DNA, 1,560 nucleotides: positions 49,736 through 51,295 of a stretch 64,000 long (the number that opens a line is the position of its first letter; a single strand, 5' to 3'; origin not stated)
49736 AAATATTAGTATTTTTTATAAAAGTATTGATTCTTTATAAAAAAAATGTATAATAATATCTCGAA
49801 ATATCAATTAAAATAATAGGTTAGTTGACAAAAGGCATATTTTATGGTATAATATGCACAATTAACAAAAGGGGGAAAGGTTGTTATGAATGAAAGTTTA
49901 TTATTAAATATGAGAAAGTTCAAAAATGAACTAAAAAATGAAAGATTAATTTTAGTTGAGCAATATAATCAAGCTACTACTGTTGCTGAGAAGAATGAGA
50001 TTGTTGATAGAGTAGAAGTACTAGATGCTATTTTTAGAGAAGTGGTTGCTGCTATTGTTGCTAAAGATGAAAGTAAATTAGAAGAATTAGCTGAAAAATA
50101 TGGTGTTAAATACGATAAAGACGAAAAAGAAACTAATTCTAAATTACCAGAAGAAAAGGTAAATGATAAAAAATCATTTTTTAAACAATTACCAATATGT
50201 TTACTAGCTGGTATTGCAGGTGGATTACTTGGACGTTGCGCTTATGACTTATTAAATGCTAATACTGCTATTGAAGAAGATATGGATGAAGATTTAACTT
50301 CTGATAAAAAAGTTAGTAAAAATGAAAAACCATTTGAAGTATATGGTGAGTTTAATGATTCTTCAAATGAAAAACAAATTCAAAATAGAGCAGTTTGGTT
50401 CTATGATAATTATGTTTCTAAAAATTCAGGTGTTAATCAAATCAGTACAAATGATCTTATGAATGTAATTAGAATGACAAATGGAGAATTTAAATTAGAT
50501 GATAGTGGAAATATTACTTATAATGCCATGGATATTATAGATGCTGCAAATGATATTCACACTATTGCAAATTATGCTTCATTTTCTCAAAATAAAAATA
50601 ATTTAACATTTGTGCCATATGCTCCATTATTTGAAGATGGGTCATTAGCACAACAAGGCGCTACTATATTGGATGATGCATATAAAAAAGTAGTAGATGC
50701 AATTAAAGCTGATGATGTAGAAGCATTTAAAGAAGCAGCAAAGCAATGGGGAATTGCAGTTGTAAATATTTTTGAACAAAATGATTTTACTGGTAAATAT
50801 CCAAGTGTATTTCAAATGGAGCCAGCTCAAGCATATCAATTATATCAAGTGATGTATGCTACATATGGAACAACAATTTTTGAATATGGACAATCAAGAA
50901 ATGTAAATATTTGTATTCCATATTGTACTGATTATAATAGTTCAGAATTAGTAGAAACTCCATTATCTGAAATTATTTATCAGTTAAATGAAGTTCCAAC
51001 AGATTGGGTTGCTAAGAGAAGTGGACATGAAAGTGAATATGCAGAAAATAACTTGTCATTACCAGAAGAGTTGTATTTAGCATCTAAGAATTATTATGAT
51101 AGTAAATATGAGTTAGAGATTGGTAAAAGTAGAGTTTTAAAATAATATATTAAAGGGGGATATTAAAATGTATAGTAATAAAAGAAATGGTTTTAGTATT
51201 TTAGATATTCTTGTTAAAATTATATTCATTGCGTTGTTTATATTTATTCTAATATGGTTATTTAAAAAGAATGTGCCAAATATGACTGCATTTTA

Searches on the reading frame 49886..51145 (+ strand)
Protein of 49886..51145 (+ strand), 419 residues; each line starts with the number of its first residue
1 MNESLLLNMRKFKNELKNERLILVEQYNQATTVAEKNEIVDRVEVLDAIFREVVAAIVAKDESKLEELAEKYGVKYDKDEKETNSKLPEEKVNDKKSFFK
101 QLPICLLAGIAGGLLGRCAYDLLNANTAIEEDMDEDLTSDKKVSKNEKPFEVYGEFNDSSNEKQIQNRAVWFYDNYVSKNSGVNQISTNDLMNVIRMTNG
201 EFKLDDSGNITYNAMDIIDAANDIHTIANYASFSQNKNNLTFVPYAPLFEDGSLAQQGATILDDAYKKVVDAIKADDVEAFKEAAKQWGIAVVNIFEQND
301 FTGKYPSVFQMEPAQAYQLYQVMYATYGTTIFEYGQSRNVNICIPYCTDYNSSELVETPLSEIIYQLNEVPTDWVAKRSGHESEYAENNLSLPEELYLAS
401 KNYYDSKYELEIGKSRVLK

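Call 6: search_protein_families(library=pfam, proteins=[window:49886-51145:+], max_evalue=0.01)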
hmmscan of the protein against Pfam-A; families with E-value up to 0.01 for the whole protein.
window:49886-51145:+ (419 aa): 0 families

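Call 8: search_protein_families(library=ncbifam, proteins=[window:49886-51145:+], max_evalue=0.1)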
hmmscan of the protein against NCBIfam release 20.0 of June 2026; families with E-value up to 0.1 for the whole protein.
window:49886-51145:+ (419 aa): 0 families

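Call 9: search_protein_families(library=phrogs, proteins=[window:49886-51145:+], max_evalue=0.01)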
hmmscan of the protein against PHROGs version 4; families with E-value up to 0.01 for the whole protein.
window:49886-51145:+ (419 aa): 0 families

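Call 58: search_protein_families(library=pfam, proteins=[window:49886-51142:+], max_evalue=10)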
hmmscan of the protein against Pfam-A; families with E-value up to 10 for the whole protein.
window:49886-51142:+ (419 aa): 4 families
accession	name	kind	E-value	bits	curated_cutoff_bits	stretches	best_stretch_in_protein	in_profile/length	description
PF19178.5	DUF5860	-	0.019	15.4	27.6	1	360-382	125-147/167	Family of unknown function (DUF5860)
PF12738.14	PTCB-BRCT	-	0.061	13.8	22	0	283-295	49-61/63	twin BRCT domain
PF01322.25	Cytochrom_C_2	-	0.13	13.7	26.5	1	190-289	8-110/121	Cytochrome C'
PF06877.16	RraB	-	0.2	12.7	23.3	1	42-77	62-98/102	Regulator of ribonuclease activity B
